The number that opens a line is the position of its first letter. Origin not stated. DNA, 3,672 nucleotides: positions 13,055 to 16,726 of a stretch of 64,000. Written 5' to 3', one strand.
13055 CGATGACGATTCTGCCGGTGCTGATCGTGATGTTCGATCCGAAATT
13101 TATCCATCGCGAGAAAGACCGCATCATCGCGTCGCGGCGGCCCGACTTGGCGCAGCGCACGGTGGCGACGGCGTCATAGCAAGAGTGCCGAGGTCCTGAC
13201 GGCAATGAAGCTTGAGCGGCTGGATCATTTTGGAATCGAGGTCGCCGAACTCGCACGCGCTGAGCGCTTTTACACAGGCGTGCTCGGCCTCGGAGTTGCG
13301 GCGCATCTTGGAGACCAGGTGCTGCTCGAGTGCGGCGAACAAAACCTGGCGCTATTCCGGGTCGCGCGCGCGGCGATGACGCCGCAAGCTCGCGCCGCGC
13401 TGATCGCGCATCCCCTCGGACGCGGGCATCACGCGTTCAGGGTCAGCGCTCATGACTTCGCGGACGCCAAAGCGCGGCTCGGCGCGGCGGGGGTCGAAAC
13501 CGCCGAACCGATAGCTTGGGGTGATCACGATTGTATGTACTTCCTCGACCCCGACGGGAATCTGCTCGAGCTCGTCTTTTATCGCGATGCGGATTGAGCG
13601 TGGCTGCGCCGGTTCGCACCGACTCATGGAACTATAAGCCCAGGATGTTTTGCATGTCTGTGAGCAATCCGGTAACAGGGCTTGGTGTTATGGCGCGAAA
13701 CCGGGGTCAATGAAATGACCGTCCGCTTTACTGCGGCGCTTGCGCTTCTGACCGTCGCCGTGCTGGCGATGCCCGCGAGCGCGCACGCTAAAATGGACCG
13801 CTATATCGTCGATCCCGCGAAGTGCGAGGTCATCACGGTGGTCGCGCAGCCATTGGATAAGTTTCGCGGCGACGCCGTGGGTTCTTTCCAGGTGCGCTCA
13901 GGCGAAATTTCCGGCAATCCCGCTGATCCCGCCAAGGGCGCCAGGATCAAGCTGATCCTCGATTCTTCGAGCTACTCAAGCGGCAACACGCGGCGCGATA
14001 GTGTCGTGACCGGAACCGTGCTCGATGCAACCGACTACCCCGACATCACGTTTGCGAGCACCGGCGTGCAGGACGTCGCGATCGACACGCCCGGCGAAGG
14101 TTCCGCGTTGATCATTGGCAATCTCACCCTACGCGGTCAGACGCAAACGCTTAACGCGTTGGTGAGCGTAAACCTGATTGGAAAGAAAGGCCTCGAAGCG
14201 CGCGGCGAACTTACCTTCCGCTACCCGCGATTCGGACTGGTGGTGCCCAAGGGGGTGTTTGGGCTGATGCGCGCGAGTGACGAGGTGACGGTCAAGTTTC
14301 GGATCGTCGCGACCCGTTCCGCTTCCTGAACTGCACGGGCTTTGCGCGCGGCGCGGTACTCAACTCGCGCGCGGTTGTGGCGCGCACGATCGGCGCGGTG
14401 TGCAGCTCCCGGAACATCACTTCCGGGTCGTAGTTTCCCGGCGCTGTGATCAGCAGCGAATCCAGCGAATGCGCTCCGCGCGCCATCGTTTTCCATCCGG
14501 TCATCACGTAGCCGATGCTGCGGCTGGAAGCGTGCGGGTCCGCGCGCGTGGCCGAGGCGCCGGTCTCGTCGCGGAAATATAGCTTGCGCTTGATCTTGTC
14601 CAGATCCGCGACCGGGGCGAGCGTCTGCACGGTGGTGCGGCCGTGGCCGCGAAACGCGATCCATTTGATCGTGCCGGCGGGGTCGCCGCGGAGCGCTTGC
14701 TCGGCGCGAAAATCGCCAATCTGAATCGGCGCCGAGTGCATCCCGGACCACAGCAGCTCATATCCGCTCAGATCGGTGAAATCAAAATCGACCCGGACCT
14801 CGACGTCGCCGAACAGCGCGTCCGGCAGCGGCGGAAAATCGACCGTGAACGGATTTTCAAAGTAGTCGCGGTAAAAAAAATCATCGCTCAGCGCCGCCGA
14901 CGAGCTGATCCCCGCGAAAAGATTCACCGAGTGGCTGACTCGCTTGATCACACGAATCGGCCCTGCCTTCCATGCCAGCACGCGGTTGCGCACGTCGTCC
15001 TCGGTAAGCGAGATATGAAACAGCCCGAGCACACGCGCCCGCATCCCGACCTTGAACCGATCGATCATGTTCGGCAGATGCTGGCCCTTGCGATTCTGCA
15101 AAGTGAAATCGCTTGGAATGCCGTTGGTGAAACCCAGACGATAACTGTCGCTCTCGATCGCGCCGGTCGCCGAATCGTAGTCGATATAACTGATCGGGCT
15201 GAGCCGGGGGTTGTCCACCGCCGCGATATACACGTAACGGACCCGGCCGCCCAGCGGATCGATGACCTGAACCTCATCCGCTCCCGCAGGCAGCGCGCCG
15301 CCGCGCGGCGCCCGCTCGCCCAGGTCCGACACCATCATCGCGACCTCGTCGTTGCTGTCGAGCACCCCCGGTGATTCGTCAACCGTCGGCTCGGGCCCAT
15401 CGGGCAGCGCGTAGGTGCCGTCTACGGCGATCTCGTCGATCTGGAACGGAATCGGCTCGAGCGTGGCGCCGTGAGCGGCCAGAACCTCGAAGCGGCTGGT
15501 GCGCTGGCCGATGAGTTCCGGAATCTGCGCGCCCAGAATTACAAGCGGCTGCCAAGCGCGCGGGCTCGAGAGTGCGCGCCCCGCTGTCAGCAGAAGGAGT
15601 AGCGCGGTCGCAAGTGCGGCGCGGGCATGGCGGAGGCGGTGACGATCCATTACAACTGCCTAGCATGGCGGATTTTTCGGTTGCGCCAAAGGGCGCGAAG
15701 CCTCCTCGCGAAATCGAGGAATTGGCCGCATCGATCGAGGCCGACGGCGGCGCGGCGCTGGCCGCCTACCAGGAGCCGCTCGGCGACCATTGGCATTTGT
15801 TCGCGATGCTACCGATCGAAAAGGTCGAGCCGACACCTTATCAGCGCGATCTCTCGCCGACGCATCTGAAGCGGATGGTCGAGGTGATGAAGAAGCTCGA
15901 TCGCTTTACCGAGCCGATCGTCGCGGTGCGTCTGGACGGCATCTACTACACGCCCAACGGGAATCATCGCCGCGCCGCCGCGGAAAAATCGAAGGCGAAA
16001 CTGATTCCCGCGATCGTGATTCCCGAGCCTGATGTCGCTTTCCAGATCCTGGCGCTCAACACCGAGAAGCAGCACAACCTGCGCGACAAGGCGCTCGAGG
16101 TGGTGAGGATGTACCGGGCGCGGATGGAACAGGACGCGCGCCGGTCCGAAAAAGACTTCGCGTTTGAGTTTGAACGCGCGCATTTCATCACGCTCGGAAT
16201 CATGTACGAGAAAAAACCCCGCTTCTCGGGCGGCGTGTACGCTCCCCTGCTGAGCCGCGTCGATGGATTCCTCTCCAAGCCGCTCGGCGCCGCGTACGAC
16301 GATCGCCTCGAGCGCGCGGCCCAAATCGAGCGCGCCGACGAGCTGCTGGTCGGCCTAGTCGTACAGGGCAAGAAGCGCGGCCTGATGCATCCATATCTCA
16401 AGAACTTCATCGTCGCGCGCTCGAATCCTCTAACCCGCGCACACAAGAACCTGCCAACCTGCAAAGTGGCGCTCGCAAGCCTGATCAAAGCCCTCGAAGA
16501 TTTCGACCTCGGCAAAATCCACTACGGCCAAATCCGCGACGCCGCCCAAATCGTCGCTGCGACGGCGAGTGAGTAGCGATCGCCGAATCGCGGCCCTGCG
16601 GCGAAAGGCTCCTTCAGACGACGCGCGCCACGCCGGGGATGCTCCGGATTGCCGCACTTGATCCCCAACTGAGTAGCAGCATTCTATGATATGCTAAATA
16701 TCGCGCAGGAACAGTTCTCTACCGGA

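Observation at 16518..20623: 3.8-kb orphan Rhs toxin/immunity island bounded by a 164-bp direct repeat that duplicates the 3' ends of both flanking genes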

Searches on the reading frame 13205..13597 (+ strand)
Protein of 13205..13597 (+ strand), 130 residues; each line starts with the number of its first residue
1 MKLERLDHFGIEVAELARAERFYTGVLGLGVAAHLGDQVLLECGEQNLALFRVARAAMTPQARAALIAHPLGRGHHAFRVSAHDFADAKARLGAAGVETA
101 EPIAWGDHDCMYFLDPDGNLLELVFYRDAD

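Call 48: search_protein_families(library=pfam, proteins=[window:13205-13597:+], max_evalue=0.0001)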
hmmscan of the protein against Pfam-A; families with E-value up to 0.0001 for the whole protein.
window:13205-13597:+ (130 aa): 2 families
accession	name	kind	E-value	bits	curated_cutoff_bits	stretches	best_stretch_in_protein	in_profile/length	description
PF00903.31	Glyoxalase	-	1.2e-13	52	20.6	1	5-123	1-121/121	Glyoxalase/Bleomycin resistance protein/Dioxygenase superfamily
PF18029.7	Glyoxalase_6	-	2.5e-05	25.3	23.6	1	11-123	4-105/106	Glyoxalase-like domain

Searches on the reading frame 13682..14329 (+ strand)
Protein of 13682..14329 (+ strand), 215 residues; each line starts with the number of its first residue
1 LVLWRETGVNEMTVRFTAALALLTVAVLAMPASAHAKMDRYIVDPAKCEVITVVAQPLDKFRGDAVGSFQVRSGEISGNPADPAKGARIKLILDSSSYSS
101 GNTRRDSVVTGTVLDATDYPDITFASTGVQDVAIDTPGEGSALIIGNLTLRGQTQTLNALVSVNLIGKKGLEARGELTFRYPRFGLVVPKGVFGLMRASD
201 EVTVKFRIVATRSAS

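Call 48: search_protein_families(library=pfam, proteins=[window:13682-14329:+], max_evalue=0.0001)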
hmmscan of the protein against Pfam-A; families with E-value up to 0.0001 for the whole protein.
window:13682-14329:+ (215 aa): 1 family
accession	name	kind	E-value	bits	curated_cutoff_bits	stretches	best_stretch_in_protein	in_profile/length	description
PF04264.18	YceI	-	4.1e-20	73.1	23.7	1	41-210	1-150/150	YceI-like domain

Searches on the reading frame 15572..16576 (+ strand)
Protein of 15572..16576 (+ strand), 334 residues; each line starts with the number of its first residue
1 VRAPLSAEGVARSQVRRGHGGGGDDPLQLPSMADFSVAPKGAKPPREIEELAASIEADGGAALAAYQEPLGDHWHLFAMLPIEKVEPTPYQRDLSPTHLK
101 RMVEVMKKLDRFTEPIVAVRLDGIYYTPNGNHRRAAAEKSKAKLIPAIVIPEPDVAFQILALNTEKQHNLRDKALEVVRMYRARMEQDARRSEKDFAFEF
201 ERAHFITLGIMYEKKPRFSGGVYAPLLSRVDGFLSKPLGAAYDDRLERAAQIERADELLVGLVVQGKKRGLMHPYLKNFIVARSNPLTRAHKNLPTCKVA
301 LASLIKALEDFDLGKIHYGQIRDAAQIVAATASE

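Call 6: search_protein_families(library=pfam, proteins=[window:15572-16576:+], max_evalue=0.01)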
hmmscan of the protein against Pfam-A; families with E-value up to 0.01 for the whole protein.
window:15572-16576:+ (334 aa): 0 families

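Call 7: search_protein_families(library=ncbifam, proteins=[window:15572-16576:+], max_evalue=0.01)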
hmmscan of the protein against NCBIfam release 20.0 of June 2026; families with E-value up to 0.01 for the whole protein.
window:15572-16576:+ (334 aa): 2 families
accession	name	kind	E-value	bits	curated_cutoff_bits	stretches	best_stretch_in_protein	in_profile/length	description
TIGR00180.1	parB_part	domain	0.00048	19.9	58.45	1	78-202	6-132/186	ParB/RepB/Spo0J family partition protein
NF053625.1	SerKinSerKArch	equivalog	0.0005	19.3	380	1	92-191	28-133/244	ADP-dependent L-serine kinase SerK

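Call 8: find_related_loci(query=window:15659-16576:+, collection=genome_contigs, flank=10000)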
Query window:15659-16576:+ (305 aa) in genome_contigs; peptide patterns used: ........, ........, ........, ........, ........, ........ (x = any residue, [..] = any of these).
194 stretches matched a pattern; 88 encode a relative of the query (tblastn E <= 1e-3); the best 80 are kept; 80 distinct loci.
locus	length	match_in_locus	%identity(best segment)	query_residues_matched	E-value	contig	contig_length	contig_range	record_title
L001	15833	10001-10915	92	1-305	0e+0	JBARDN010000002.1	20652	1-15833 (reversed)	MAG: Candidatus Binataceae bacterium isolate MFD06347_ilm_asm_bin10 k127_257825, whole genome shotgun sequence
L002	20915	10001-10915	92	1-305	0e+0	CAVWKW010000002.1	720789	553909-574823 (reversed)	MAG: uncultured delta proteobacterium isolate MFD04434.bin.1.117 genome assembly, contig: contig_39996, whole genome sho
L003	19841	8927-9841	90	1-305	0e+0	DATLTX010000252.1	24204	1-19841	MAG TPA_asm: Candidatus Binataceae bacterium isolate SMAG_U13968 k141_1332427, whole genome shotgun sequence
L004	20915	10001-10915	92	1-305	0e+0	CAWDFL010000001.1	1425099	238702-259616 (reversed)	MAG: uncultured delta proteobacterium isolate MFD06092.bin.1.174 genome assembly, contig: contig_10576, whole genome sho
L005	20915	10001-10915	91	1-305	2e-173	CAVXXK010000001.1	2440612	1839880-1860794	MAG: uncultured delta proteobacterium isolate MFD03044.bin.1.149 genome assembly, contig: contig_14823, whole genome sho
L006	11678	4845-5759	81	1-305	1e-171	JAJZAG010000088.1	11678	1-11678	MAG: Deltaproteobacteria bacterium isolate FK5.bin86 NODE_8548_length_11678_cov_1.324907, whole genome shotgun sequence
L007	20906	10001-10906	81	2-303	3e-169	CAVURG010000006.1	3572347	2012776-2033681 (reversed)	MAG: uncultured delta proteobacterium isolate MFD01299.bin.2.36 genome assembly, contig: contig_3968, whole genome shotg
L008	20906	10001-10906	82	2-303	2e-168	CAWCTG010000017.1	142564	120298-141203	MAG: Candidatus Binataceae bacterium isolate MFD03399.bin.1.12 genome assembly, contig: contig_34263, whole genome shotg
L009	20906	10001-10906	81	2-303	1e-166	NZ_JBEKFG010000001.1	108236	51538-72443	MAG: Candidatus Binatus sp. isolate SPRUCE 224 SPRUCE_224_1, whole genome shotgun sequence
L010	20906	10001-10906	80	2-303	5e-166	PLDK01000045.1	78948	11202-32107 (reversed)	MAG: Deltaproteobacteria bacterium isolate palsa_1114 73.20111000_P2D.7_contig_880, whole genome shotgun sequence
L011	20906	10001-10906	79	2-303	1e-164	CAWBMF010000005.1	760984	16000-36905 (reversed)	MAG: uncultured delta proteobacterium isolate MFD00731.bin.1.188 genome assembly, contig: contig_3101, whole genome shot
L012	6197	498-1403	79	2-303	4e-164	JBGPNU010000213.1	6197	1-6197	MAG: Candidatus Binatus sp. isolate OBJ_0618_7090110_207 k141_8304230_length_6197_cov_18.9746, whole genome shotgun sequ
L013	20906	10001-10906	79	2-303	1e-162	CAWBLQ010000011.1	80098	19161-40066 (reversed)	MAG: Candidatus Binataceae bacterium isolate MFD02248.bin.1.59 genome assembly, contig: contig_66569, whole genome shotg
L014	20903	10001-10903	79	3-303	5e-162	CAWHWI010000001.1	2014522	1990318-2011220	MAG: uncultured delta proteobacterium isolate MFD04463.bin.1.219 genome assembly, contig: contig_17539, whole genome sho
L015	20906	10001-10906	78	2-303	6e-162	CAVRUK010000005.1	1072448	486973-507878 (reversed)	MAG: uncultured delta proteobacterium isolate MFD02248.bin.1.51 genome assembly, contig: contig_7132, whole genome shotg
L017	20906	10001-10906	78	2-303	2e-161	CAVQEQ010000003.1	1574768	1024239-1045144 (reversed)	MAG: uncultured delta proteobacterium isolate MFD04434.bin.1.46 genome assembly, contig: contig_3119, whole genome shotg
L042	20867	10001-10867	76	2-290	5e-150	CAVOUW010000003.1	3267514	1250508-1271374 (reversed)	MAG: uncultured delta proteobacterium isolate MFD10064.bin.1.24 genome assembly, contig: contig_9770, whole genome shotg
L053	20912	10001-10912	68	2-305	6e-138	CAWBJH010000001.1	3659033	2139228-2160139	MAG: uncultured delta proteobacterium isolate MFD03323.bin.1.18 genome assembly, contig: contig_33361, whole genome shot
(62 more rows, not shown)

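Call 27: find_encoding_contigs(protein=window:15659-16576:+, flank=10000, max_places=10)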
Protein window:15659-16576:+ (305 aa): no gene with exactly this product is on record in the collection.

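Call 42: search_protein_families(library=pfam, proteins=[window:15659-16576:+], max_evalue=1)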
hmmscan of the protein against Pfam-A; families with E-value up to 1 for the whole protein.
window:15659-16576:+ (305 aa): 1 family
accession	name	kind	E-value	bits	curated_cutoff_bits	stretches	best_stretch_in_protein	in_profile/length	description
PF02195.25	ParB_N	-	0.046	14.2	26.3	1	49-129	4-86/95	ParB N-terminal domain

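Call 58: search_solved_structures(query=window:15659-16576:+, max_evalue=1)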
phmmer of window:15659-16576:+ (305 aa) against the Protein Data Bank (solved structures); distinct sequences matched with E-value up to 1: 3.
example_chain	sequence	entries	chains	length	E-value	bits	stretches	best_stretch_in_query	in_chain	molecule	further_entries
4umk_A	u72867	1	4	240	0.00036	23.3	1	37-176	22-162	PROBABLE CHROMOSOME-PARTITIONING PROTEIN PARB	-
5x0j_A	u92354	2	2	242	0.046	16.4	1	53-186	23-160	Free serine kinase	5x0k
6ky4_A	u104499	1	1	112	0.13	14.9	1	47-111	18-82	Sulfiredoxin, chloroplastic/mitochondrial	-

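Call 61: search_protein_families(library=pfam, proteins=[L017:10929-11435:-, L017:11503-12297:+, L017:12573-13331:+, L017:14103-15539:+, L017:15864-17483:-, L042:13978-15438:-, L042:15435-16244:-, L053:12526-13914:+, L053:13914-15125:+, L003:9862-10353:-], max_evalue=0.001)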
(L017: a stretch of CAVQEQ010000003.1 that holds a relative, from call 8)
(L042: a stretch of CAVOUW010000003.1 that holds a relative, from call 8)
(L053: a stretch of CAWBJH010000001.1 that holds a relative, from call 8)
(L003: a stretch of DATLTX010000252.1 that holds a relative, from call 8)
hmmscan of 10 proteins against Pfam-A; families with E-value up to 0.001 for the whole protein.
L017:10929-11435:- (168 aa): 0 families

L017:11503-12297:+ (264 aa): 2 families
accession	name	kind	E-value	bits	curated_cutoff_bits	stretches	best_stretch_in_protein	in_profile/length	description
PF00378.25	ECH_1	-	1.2e-48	166.1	27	1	15-260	7-249/251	Enoyl-CoA hydratase/isomerase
PF16113.10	ECH_2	-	3.2e-27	96.3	27.2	1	15-203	2-187/335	Enoyl-CoA hydratase/isomerase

L017:12573-13331:+ (252 aa): 0 families

L017:14103-15539:+ (478 aa): 8 families
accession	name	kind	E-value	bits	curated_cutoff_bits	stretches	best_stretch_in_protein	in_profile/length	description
PF08242.18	Methyltransf_12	-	2e-14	54.5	30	1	182-280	2-97/98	Methyltransferase domain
PF08241.18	Methyltransf_11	-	6.7e-14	52.7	21.2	1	182-283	2-95/95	Methyltransferase domain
PF13649.12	Methyltransf_25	-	6.3e-13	49.7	27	1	180-279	1-97/97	Methyltransferase domain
PF13847.12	Methyltransf_31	-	4.9e-10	39.7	27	1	178-294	5-121/145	Methyltransferase domain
PF13489.12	Methyltransf_23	-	3.9e-08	33.6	27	1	172-289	16-123/164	Methyltransferase domain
PF01209.24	Ubie_methyltran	-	9.3e-07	28.9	20.1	1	162-286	33-154/233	ubiE/COQ5 methyltransferase family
PF13193.12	AMP-binding_C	-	2e-05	25.9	24.5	1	72-112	2-50/76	AMP-binding enzyme C-terminal domain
PF05401.17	NodS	-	8.6e-05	22.9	24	1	179-287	46-148/201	Nodulation protein S (NodS)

L017:15864-17483:- (539 aa): 2 families
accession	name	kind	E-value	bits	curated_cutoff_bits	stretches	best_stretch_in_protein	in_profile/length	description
PF00501.34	AMP-binding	-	2.6e-68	231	29.9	1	25-397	1-384/384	AMP-binding enzyme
PF13193.12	AMP-binding_C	-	4e-05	24.9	24.5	1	451-524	1-76/76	AMP-binding enzyme C-terminal domain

L042:13978-15438:- (486 aa): 16 families
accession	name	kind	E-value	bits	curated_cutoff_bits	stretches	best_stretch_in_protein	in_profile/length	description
PF06745.19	ATPase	-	4e-54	183.9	26.6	2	248-464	4-229/231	KaiC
PF13401.12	AAA_22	-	3.6e-13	50.4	27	2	263-359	5-91/130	AAA domain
PF13481.12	AAA_25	-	1.1e-10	41.8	27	0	245-283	15-53/195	AAA domain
PF13191.12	AAA_16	-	2.2e-07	32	32.6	0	264-344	25-116/167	AAA ATPase domain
PF08423.17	Rad51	-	4.9e-06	26.4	22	0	244-280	7-43/244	Rad51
PF13086.12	AAA_11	-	1.1e-05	25.8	27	0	263-354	17-85/257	AAA domain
PF20720.3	nSTAND3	-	2.2e-05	24.6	27.2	0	32-68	20-56/155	Novel STAND NTPase 3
PF00004.35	AAA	-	4.9e-05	24.2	21.2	0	34-76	3-45/131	ATPase family associated with various cellular activities (AAA)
PF05729.18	NACHT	-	6.8e-05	23.2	26.7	0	266-383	3-116/167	NACHT domain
PF03796.21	DnaB_C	-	0.00044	20.2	27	0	11-64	2-55/255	DnaB-like helicase C terminal domain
PF09848.15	SLFN-g3_helicase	-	0.0006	19.6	24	0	31-62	3-36/354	Schlafen group 3, DNA/RNA helicase domain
PF07728.20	AAA_5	-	0.00061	20.3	22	0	33-82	3-55/139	AAA domain (dynein-related subfamily)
PF25199.1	nSTAND_NTPase5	-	0.00063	20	34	0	31-64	43-77/145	Novel STAND NTPase 5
PF01695.23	IstB_IS21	-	0.00067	19.7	24.1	0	33-65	96-128/238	IstB-like ATP binding protein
PF24883.2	NPHP3_N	-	0.00069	20.3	24.8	0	31-63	24-56/164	Nephrocystin 3, N-terminal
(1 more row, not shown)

L042:15435-16244:- (269 aa): 3 families
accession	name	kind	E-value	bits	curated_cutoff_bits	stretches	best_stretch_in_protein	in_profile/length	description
PF02518.31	HATPase_c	-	5.2e-26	91.7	26.4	1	157-264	2-110/111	Histidine kinase-, DNA gyrase B-, and HSP90-like ATPase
PF00512.31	HisKA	-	9.8e-11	42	26.9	1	43-111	1-66/66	His Kinase A (phospho-acceptor) domain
PF13581.12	HATPase_c_2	-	5.8e-05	23.6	27.4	1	165-232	36-103/127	Histidine kinase-like ATPase domain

L053:12526-13914:+ (462 aa): 0 families

L053:13914-15125:+ (403 aa): 0 families

L003:9862-10353:- (163 aa): 0 families
